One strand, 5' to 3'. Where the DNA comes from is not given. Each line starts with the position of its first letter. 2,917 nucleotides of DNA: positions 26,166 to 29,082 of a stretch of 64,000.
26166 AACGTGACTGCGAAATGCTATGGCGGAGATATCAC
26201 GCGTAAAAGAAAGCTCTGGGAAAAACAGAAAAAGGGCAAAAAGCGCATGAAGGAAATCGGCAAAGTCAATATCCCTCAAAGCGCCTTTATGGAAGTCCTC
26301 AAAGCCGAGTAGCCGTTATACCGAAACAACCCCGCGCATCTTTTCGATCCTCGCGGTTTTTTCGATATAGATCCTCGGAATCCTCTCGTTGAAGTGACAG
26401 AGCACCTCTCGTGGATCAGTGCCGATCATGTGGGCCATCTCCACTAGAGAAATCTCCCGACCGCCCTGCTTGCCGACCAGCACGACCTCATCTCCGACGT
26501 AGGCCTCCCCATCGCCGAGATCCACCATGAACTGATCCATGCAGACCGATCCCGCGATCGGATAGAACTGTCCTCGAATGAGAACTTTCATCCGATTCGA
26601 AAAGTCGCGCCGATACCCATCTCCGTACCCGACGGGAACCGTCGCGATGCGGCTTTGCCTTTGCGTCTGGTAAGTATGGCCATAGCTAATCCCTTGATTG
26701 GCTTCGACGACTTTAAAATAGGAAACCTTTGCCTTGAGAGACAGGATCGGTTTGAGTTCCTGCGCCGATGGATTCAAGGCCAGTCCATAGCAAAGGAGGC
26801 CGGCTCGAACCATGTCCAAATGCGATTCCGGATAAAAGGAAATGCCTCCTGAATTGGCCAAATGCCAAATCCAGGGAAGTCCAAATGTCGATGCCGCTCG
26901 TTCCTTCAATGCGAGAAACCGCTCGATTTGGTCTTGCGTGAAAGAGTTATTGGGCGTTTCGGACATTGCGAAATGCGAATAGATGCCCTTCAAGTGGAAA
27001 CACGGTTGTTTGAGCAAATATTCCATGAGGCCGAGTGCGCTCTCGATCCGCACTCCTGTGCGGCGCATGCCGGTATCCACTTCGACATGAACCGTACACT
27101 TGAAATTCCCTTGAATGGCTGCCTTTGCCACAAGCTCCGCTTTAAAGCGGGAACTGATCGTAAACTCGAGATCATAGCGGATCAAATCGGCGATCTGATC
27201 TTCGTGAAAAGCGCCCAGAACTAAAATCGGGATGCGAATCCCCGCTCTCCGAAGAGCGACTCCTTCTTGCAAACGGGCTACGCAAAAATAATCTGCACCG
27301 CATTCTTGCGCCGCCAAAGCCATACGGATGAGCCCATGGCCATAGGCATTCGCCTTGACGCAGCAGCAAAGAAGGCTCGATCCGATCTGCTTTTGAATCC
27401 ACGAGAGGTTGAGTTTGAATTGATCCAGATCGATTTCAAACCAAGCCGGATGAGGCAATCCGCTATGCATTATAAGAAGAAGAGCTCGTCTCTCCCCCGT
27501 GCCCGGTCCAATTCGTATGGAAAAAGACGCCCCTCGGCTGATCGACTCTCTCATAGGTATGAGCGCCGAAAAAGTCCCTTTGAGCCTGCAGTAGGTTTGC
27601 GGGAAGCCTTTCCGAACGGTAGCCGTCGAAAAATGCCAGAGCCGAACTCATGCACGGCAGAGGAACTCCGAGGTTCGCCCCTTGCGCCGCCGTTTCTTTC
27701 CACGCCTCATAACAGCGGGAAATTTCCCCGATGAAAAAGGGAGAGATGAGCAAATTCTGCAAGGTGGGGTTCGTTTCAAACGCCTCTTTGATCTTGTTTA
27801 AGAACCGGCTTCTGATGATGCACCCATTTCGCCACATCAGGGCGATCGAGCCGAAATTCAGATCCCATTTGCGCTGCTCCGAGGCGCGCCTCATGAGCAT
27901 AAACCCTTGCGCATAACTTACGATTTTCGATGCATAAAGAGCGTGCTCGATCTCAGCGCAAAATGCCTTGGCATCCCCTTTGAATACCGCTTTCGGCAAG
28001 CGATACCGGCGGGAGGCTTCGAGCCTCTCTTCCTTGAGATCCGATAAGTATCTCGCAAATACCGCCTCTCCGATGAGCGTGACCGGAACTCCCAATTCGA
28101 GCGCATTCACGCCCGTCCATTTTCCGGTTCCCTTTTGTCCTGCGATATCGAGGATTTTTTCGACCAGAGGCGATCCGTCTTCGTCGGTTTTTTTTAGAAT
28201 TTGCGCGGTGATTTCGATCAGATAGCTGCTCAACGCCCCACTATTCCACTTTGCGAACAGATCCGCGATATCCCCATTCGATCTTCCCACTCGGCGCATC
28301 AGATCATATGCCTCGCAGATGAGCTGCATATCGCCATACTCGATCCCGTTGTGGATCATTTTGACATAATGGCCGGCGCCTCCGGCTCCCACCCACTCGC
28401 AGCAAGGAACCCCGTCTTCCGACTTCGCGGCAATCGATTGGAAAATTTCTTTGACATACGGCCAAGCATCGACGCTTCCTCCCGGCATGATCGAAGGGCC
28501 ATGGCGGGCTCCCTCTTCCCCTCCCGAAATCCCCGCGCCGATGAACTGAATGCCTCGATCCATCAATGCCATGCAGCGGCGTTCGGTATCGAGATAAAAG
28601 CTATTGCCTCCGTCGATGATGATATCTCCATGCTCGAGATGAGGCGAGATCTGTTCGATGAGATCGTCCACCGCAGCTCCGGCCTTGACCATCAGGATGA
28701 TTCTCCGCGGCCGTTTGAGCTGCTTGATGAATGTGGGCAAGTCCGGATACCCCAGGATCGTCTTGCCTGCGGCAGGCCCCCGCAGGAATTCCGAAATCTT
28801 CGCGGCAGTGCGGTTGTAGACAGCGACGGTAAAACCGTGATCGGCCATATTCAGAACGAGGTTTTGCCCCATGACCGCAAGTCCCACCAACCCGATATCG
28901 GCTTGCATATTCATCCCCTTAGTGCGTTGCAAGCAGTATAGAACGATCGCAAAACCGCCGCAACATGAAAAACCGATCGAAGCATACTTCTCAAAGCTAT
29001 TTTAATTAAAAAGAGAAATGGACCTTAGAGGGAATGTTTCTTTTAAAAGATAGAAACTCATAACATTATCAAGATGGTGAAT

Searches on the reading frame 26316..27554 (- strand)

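Call 13: search_protein_families(library=pfam, proteins=[window:26316-27554:-], max_evalue=0.00001)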
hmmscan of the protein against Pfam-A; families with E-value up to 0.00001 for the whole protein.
window:26316-27554:- (412 aa): 2 families
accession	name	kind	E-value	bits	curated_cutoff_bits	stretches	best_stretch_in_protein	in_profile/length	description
PF01168.26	Ala_racemase_N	-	2.4e-63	214.2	24.1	1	41-258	1-218/220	Alanine racemase, N-terminal domain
PF00842.27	Ala_racemase_C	-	3.9e-44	149.7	25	1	271-396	2-127/127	Alanine racemase, C-terminal domain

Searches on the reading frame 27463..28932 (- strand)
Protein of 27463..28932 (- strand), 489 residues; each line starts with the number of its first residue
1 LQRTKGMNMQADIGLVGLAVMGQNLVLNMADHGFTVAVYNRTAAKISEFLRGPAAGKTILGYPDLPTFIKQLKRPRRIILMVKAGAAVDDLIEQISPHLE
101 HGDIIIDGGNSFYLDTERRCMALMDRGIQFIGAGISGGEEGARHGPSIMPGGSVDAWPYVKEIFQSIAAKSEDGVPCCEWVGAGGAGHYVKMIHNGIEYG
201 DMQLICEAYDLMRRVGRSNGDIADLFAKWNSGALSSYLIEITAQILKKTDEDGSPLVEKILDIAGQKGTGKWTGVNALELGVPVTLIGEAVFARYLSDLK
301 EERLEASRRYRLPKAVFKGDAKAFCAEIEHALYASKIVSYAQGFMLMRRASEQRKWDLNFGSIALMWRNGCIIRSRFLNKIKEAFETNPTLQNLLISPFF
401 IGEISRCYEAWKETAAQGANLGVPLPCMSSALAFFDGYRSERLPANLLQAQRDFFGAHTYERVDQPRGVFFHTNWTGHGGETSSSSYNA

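Call 13: search_protein_families(library=pfam, proteins=[window:27463-28932:-], max_evalue=0.00001)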
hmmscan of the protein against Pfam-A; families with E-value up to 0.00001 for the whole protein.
window:27463-28932:- (489 aa): 2 families
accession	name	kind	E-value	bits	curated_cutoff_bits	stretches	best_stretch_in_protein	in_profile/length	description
PF00393.24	6PGD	-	2e-127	425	27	1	187-475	1-290/290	6-phosphogluconate dehydrogenase, C-terminal domain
PF03446.21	NAD_binding_2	-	5.5e-46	157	21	1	12-178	1-156/161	NAD binding domain of 6-phosphogluconate dehydrogenase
